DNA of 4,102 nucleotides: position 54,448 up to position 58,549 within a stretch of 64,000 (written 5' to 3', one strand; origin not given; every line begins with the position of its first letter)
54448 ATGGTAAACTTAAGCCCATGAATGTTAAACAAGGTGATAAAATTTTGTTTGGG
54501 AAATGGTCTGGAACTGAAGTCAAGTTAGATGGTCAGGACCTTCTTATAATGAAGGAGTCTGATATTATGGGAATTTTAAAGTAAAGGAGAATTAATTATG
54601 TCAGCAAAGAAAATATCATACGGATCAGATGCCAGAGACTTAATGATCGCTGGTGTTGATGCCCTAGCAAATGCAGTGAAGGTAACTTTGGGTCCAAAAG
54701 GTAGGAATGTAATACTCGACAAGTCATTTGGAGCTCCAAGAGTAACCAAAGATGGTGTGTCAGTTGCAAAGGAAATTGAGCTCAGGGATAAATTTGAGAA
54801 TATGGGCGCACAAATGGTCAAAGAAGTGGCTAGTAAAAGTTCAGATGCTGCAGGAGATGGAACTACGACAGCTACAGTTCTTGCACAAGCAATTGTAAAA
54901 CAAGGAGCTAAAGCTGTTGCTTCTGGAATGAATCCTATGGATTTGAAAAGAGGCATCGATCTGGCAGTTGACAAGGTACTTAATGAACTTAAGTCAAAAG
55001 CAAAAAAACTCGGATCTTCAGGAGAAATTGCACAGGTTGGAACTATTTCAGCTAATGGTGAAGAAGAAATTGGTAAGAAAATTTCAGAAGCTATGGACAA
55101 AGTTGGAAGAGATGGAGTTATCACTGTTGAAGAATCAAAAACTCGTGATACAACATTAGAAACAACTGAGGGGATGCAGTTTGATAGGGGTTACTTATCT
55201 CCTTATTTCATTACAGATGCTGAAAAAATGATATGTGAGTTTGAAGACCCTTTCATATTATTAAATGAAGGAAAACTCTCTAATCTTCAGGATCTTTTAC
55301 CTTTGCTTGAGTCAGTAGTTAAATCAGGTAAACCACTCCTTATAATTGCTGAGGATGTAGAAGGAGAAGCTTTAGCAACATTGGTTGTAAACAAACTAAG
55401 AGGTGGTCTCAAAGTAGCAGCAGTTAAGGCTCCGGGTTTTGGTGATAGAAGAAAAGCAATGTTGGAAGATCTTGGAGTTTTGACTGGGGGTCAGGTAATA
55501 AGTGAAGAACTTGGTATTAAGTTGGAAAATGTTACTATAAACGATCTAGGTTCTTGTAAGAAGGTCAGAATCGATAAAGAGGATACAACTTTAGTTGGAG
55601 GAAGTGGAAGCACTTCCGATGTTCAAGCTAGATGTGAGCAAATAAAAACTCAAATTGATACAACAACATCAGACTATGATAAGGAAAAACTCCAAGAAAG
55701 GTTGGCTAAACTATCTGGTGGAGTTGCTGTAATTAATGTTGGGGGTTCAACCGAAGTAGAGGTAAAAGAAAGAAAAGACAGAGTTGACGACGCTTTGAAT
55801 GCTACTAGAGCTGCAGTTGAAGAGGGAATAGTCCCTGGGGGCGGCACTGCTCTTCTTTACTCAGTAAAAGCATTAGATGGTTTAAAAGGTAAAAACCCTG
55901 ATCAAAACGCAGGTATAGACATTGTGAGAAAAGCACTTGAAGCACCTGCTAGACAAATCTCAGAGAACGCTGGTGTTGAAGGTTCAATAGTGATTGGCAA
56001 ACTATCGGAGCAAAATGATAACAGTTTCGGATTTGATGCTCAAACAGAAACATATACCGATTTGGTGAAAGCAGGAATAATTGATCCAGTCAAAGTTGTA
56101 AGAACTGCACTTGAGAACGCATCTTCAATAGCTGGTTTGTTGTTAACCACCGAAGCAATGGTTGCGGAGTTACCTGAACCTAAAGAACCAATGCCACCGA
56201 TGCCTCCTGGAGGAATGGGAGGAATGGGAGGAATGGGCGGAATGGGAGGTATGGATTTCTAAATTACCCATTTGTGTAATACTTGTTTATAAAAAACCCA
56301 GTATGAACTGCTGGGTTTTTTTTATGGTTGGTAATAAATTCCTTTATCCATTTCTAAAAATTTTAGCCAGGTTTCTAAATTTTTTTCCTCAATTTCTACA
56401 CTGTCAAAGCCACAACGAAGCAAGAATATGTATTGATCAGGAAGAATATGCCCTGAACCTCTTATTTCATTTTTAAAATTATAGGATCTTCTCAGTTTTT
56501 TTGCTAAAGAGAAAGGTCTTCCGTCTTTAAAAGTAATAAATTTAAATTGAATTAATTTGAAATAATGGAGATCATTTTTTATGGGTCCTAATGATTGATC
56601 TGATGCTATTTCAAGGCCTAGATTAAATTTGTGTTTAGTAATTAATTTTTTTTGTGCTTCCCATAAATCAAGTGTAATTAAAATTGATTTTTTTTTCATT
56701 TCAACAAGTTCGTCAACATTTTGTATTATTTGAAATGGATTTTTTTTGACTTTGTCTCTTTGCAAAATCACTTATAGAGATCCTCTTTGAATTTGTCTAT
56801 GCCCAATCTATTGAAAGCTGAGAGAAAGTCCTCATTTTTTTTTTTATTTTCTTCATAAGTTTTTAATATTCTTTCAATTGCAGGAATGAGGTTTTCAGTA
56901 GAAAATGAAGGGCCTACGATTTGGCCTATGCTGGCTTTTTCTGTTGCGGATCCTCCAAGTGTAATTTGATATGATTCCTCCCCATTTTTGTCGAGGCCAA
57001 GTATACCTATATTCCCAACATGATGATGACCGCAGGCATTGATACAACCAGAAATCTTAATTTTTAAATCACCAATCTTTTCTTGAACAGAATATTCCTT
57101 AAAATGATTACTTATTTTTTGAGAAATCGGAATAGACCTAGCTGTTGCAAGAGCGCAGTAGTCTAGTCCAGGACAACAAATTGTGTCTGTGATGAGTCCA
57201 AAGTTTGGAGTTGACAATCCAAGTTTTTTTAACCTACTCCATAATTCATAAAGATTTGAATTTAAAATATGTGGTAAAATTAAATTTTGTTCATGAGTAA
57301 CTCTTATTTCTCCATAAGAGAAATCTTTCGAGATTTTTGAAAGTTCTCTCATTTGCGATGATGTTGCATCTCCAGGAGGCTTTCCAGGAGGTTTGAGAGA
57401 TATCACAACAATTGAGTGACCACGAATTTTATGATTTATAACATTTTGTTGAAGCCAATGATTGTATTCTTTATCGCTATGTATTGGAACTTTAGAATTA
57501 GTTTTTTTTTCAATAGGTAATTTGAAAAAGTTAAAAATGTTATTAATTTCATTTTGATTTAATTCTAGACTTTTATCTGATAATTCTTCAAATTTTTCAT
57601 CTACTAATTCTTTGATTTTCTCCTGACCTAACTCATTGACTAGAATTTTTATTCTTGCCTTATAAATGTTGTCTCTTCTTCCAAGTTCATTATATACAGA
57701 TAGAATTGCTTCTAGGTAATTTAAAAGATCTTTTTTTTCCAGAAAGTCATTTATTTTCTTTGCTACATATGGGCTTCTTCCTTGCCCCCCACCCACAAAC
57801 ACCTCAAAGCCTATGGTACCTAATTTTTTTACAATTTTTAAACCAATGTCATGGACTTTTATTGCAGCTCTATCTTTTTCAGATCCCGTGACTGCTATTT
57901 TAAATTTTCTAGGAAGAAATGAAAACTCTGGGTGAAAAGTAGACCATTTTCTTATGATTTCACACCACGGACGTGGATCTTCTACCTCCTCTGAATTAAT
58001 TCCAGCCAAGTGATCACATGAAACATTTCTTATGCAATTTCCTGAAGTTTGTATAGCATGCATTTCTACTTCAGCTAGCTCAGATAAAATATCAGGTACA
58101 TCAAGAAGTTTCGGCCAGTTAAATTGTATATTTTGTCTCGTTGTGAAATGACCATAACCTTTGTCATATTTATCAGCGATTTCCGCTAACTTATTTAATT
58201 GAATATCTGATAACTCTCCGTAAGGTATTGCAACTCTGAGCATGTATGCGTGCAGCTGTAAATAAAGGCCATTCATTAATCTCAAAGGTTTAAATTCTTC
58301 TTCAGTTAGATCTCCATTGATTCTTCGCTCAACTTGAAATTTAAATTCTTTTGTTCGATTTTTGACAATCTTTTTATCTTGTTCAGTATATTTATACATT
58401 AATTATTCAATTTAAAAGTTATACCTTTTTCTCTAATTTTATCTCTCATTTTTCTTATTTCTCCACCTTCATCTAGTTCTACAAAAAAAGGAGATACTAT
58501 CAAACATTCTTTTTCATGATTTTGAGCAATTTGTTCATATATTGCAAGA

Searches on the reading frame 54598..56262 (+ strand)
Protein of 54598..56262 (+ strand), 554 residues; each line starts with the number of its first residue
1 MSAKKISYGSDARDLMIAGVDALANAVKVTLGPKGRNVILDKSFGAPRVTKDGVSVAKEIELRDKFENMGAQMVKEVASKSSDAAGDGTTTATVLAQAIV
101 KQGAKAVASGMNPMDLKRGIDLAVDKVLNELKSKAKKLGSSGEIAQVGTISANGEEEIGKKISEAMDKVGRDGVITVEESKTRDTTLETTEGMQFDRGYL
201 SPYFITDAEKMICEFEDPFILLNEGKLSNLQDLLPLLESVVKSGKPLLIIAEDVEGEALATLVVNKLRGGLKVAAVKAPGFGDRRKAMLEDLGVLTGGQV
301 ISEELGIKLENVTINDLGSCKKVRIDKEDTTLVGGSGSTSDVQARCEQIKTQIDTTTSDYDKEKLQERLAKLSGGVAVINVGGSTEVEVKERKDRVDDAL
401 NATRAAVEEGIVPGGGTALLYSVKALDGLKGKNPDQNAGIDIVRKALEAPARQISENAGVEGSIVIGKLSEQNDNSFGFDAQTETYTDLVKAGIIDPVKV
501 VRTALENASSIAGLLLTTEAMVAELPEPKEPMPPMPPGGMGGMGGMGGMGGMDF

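Call 94: search_protein_families(library=ncbifam, proteins=[window:54598-56262:+], max_evalue=1e-10)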
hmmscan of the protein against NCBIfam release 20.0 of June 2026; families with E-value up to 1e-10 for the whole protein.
window:54598-56262:+ (554 aa): 19 families
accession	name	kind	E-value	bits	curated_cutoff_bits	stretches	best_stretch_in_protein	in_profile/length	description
NF009488.0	PRK12850.1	subfamily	4.3e-274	910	475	1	1-543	1-542/544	chaperonin GroEL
NF010704.0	PRK14104.1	subfamily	3.7e-273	906.8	1041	1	1-546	1-544/546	chaperonin GroEL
NF009489.0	PRK12851.1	subfamily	4.5e-270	896.6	464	1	1-540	1-539/541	chaperonin GroEL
NF000592.1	PRK00013.1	subfamily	1.3e-257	855.5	397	1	3-526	1-524/524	chaperonin GroEL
NF009487.0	PRK12849.1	subfamily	2.9e-255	847.6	352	1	3-550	2-541/543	chaperonin GroEL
TIGR02348.1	GroEL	equivalog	3.4e-254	844.2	582.1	1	3-527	1-525/526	chaperonin GroEL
NF038369.1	GroEL3_Chlamy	exception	6.9e-83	279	600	1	10-519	10-503/506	variant chaperonin GroEL3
NF038370.1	GroEL2_Chlamy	exception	2.1e-64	218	600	1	25-523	24-520/533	variant chaperonin GroEL2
NF041082.2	thermosome_alpha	equivalog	1.7e-29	103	450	1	7-188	13-190/519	thermosome subunit alpha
NF041083.2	thermosome_beta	equivalog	1.9e-27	96.5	400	1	7-185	13-187/520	thermosome subunit beta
TIGR02339.1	thermosome_arch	subfamily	4.5e-27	95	671.1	1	5-154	10-157/521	thermosome subunit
TIGR02347.1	chap_CCT_zeta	equivalog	4.4e-24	84.9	587.15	1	14-134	19-135/531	T-complex protein 1 subunit zeta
TIGR02345.1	chap_CCT_eta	equivalog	4e-22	78.2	669.2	1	17-139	24-141/523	T-complex protein 1 subunit eta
TIGR02342.1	chap_CCT_delta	equivalog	1.7e-18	66.5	695.35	1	11-183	9-177/517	T-complex protein 1 subunit delta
TIGR02343.1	chap_CCT_epsi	equivalog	2e-18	66.4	710.5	1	5-188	21-202/532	T-complex protein 1 subunit epsilon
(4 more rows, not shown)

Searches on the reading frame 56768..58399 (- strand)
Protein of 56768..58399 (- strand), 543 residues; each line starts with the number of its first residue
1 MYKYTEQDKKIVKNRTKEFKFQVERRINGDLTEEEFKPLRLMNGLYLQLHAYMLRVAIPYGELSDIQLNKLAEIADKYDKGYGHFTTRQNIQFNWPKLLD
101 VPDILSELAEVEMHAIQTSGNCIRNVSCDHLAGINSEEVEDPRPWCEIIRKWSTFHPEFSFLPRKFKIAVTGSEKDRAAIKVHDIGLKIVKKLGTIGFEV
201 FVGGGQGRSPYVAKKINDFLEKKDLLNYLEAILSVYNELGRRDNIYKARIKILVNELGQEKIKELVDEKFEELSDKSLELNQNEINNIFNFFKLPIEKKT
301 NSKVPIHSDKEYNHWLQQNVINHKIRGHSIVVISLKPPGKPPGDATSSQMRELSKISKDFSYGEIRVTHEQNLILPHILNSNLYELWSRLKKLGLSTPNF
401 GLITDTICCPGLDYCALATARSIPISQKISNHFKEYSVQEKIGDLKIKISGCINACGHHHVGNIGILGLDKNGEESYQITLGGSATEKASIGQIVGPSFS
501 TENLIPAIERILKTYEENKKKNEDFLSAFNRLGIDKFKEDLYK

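Call 94: search_protein_families(library=ncbifam, proteins=[window:56768-58399:-], max_evalue=1e-10)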
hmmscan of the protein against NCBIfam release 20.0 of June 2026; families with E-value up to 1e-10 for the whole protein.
window:56768-58399:- (543 aa): 10 families
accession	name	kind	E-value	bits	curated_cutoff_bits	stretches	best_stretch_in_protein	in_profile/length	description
NF007125.0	PRK09566.1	equivalog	6.8e-69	232.6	594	2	52-273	66-294/513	ferredoxin--nitrite reductase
NF007126.0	PRK09567.1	equivalog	1.7e-64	218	523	1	50-537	115-583/595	NirA family protein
NF010029.0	PRK13504.1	equivalog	1.2e-47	162.6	457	2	308-536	337-566/575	NADPH-dependent assimilatory sulfite reductase hemoprotein subunit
TIGR02435.1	CobG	equivalog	2.5e-37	128.8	234.8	1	51-469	17-384/388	precorrin-3B synthase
TIGR02042.1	sir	equivalog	3.7e-35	121.1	731.5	2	160-282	221-351/581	sulfite reductase, ferredoxin dependent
TIGR02041.1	CysI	equivalog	3e-34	118.4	756.55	1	347-533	355-539/541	assimilatory sulfite reductase (NADPH) hemoprotein subunit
TIGR02374.1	nitri_red_nirB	equivalog_domain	1.4e-27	96.5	578.35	1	338-540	564-760/794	nitrite reductase large subunit NirB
TIGR02066.1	dsrB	equivalog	3.4e-19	69.1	341.5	0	348-470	44-169/341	dissimilatory-type sulfite reductase subunit beta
NF011565.0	PRK14989.1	subfamily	1.9e-12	46.1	883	0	338-517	569-742/847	nitrite reductase large subunit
TIGR02912.1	sulfite_red_C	equivalog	9.4e-12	44.5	324.1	0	341-485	28-176/314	sulfite reductase subunit C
